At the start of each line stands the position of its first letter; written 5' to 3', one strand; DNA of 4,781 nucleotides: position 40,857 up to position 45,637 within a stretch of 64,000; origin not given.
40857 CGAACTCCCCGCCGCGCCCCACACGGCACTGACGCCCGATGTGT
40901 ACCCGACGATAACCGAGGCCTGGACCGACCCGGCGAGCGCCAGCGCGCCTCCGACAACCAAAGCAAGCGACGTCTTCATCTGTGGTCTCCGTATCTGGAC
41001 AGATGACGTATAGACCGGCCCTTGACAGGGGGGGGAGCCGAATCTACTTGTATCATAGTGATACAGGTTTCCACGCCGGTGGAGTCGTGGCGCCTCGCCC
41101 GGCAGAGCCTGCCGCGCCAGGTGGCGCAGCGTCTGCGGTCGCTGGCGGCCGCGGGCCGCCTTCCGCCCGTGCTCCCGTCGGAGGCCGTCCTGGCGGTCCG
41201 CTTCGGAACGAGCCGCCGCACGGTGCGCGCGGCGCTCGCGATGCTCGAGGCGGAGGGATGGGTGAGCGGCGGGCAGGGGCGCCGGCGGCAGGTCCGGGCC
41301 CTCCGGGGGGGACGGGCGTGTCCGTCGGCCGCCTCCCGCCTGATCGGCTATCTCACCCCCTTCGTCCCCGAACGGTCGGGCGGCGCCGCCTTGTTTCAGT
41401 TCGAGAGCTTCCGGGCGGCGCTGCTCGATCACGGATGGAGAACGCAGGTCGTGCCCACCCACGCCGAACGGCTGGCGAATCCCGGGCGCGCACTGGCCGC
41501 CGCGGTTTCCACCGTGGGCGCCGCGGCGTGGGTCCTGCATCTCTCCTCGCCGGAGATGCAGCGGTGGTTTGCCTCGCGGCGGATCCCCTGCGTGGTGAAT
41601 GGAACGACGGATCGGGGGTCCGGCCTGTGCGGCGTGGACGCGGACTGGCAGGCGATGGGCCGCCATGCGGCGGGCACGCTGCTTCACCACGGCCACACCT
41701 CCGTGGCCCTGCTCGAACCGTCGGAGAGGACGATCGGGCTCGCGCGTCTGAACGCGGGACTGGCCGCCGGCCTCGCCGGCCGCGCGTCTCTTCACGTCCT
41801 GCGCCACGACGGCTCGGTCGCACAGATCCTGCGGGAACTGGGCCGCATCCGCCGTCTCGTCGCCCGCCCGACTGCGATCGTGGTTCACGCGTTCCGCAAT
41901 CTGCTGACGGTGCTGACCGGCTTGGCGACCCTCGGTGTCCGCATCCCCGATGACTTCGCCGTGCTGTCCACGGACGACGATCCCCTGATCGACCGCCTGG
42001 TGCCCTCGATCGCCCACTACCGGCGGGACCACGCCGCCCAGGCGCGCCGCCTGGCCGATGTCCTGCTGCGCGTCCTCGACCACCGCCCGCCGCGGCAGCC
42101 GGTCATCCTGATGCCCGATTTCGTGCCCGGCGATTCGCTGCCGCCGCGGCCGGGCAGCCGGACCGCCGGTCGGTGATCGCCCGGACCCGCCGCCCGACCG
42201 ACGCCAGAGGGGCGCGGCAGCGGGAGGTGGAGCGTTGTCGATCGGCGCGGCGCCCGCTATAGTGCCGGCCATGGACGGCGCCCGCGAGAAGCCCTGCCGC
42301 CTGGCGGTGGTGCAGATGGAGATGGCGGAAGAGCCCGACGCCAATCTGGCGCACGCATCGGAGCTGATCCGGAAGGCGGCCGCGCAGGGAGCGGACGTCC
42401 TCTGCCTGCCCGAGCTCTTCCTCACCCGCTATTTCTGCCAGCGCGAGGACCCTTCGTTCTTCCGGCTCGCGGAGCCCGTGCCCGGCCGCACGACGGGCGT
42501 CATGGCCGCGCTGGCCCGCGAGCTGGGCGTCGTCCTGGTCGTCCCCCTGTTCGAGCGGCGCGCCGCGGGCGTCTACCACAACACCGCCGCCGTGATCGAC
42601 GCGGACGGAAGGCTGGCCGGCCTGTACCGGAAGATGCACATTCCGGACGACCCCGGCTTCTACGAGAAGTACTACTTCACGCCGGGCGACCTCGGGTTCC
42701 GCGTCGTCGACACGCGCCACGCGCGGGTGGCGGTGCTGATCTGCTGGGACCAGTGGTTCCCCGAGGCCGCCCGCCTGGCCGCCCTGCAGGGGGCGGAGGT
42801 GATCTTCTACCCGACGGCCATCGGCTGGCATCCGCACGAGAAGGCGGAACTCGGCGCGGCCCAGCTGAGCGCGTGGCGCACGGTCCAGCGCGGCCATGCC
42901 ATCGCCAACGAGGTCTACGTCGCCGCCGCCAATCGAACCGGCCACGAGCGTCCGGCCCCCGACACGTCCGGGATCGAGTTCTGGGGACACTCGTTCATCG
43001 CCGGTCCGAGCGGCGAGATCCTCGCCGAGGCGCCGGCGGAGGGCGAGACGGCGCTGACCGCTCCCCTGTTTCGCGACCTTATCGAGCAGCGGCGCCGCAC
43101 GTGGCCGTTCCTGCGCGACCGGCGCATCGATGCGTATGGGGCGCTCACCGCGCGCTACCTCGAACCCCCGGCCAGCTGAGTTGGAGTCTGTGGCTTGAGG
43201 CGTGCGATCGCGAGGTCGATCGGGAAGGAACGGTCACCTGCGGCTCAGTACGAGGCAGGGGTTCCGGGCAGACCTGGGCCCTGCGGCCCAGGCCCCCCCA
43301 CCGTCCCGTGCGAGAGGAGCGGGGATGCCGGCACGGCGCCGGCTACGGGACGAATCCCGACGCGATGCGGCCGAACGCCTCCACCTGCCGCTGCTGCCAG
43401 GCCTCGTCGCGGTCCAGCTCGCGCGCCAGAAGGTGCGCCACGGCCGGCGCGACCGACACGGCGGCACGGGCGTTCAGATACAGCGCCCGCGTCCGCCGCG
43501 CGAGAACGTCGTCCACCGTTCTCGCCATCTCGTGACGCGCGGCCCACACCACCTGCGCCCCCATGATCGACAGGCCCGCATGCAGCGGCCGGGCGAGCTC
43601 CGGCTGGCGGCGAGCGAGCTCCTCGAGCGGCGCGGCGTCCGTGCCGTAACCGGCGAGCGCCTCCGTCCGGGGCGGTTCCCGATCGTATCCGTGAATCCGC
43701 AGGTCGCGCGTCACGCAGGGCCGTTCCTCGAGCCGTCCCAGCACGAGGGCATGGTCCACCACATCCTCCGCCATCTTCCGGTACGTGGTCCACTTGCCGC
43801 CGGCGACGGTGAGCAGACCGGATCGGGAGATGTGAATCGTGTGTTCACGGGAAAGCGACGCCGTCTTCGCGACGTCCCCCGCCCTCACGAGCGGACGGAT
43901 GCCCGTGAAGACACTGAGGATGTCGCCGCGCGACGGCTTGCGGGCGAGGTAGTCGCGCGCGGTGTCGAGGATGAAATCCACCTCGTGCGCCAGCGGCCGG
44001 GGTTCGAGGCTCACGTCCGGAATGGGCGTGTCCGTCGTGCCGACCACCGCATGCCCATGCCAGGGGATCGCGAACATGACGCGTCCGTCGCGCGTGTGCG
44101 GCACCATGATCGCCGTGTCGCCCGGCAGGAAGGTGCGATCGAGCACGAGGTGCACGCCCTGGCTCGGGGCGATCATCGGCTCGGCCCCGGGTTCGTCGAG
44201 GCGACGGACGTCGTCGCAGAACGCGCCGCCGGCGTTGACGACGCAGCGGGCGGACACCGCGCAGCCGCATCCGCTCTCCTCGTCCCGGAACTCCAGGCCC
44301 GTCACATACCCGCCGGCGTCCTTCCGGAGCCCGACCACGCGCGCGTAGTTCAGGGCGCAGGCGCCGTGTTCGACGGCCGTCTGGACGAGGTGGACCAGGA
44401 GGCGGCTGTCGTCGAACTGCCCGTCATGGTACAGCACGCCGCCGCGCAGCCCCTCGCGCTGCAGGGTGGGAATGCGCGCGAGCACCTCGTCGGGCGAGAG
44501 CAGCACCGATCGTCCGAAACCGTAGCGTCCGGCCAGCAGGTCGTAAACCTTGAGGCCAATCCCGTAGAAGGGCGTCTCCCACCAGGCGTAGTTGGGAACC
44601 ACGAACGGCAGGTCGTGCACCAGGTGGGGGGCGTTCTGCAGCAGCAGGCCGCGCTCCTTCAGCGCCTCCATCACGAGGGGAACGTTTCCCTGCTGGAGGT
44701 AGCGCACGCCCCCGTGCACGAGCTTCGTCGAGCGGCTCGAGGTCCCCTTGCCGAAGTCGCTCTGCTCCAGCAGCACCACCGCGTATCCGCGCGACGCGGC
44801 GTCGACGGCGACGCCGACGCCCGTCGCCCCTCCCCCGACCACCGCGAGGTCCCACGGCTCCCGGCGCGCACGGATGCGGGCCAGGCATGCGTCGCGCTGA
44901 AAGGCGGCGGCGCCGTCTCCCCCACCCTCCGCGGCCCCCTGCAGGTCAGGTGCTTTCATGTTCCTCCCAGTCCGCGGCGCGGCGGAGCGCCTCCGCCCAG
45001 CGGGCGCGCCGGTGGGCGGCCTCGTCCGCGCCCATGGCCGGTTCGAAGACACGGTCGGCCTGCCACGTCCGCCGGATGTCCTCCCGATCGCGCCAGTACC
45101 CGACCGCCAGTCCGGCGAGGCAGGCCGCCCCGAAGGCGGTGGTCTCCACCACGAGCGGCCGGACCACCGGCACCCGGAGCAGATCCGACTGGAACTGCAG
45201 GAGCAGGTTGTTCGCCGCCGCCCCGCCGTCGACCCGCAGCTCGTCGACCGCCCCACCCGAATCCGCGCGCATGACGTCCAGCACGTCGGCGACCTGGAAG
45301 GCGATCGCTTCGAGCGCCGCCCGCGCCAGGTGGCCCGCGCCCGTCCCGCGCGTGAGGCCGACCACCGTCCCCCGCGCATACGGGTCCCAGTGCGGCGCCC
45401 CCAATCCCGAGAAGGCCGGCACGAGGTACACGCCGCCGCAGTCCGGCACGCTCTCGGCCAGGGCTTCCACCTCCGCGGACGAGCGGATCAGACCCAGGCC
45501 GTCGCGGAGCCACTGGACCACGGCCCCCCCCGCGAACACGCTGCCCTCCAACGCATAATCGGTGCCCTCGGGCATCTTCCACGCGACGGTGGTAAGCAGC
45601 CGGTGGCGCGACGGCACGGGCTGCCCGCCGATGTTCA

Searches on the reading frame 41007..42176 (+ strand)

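Call 72: search_protein_families(library=ncbifam, proteins=[window:41007-42176:+], max_evalue=0.01)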
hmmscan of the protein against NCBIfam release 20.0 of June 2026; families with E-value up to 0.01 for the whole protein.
window:41007-42176:+ (389 aa): 21 families
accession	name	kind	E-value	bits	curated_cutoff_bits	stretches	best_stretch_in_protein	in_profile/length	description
NF052290.2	MocR_like_YczR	exception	1.1e-08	34.2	487.4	1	21-101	6-88/458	MocR-like transcription factor YczR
TIGR02325.1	C_P_lyase_phnF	equivalog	1.8e-08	34.2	156.8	1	35-96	9-72/238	phosphonate metabolism transcriptional regulator PhnF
TIGR01481.1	ccpA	equivalog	3.9e-07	29.8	442.35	1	183-335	130-285/330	catabolite control protein A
NF052281.1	rhizopine_MocR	equivalog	1.4e-06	27.2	650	1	30-103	14-89/479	rhizopine catabolism transcriptional regulator MocR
NF052441.1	TransRegRv0792c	equivalog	2e-06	27.3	400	1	30-91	10-75/260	Rv0792c family HTH-type transcriptional regulator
NF003011.0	PRK03837.1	subfamily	4.5e-06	26.5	260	1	28-98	7-79/241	transcriptional regulator NanR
NF047341.1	lactose_RbsR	equivalog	5.2e-06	26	382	1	181-351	130-300/331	ribose utilization transcriptional repressor RbsR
NF052282.1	PLP_TF_PdxR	equivalog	6.3e-06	25.5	320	1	34-98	1-67/448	MocR-like pyridoxine biosynthesis transcription factor PdxR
TIGR02404.1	trehalos_R_Bsub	equivalog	6.6e-06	25.9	211.95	1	55-95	23-63/233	trehalose operon repressor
NF007292.0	PRK09764.1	equivalog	2.6e-05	23.5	281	1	31-92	2-65/240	GntR family transcriptional regulator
TIGR03337.1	phnR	equivalog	5e-05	23.1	296.75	1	40-86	7-55/231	phosphonate utilization transcriptional regulator PhnR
TIGR02018.2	his_ut_repres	equivalog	8e-05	22.1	220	1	49-91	14-58/226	histidine utilization transcriptional repressor HutC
NF007741.0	PRK10421.1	equivalog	0.00065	19.2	311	1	35-91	8-66/262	transcriptional regulator LldR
NF007486.0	PRK10079.1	equivalog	0.0012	18.6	363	1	21-91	3-70/241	phosphonate metabolism transcriptional regulator PhnF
NF007442.0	PRK09990.1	equivalog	0.0012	18.3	301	1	32-100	8-78/256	transcriptional regulator GlcC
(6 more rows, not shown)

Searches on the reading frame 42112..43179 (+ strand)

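Call 28: search_protein_families(library=pfam, proteins=[window:42112-43179:+], max_evalue=0.001)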
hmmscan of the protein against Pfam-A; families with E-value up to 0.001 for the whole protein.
window:42112-43179:+ (355 aa): 1 family
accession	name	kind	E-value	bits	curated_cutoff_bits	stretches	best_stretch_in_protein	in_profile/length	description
PF00795.27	CN_hydrolase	-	4.2e-65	220.1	23.2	1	63-328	1-255/256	Carbon-nitrogen hydrolase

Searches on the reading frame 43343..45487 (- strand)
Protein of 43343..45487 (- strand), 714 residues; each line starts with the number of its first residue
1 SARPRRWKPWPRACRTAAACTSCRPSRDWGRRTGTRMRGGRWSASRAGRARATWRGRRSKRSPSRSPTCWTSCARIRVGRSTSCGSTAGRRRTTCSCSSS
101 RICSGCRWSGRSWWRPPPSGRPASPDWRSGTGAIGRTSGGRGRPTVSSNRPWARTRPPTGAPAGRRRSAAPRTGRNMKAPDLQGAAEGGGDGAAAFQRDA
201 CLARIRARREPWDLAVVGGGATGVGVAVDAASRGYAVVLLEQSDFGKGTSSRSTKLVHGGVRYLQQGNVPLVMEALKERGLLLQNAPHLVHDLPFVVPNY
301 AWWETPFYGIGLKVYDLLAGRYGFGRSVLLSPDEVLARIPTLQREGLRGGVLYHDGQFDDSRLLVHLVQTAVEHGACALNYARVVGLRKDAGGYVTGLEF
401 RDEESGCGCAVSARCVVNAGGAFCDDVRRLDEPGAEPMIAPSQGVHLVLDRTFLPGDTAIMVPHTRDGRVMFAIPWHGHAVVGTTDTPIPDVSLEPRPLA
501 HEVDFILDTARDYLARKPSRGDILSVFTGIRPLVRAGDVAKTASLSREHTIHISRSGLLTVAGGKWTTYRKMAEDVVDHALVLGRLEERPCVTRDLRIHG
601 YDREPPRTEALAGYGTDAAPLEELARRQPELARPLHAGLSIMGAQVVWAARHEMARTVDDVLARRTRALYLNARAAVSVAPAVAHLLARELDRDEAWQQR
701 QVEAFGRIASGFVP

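Call 28: search_protein_families(library=pfam, proteins=[window:43343-45487:-], max_evalue=0.001)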
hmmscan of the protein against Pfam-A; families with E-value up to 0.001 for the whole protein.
window:43343-45487:- (714 aa): 4 families
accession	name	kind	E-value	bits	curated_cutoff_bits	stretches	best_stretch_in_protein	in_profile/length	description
PF01266.30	DAO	-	1.2e-56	193.2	27.9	1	213-570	1-353/353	FAD dependent oxidoreductase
PF16901.10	DAO_C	-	1.5e-20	73.7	31.4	1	607-696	32-124/126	C-terminal domain of alpha-glycerophosphate oxidase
PF12831.13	FAD_oxidored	-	5.5e-07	29.7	27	1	213-252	1-40/416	FAD dependent oxidoreductase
PF07992.20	Pyr_redox_2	-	0.00013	22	26.1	1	173-244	107-175/291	Pyridine nucleotide-disulphide oxidoreductase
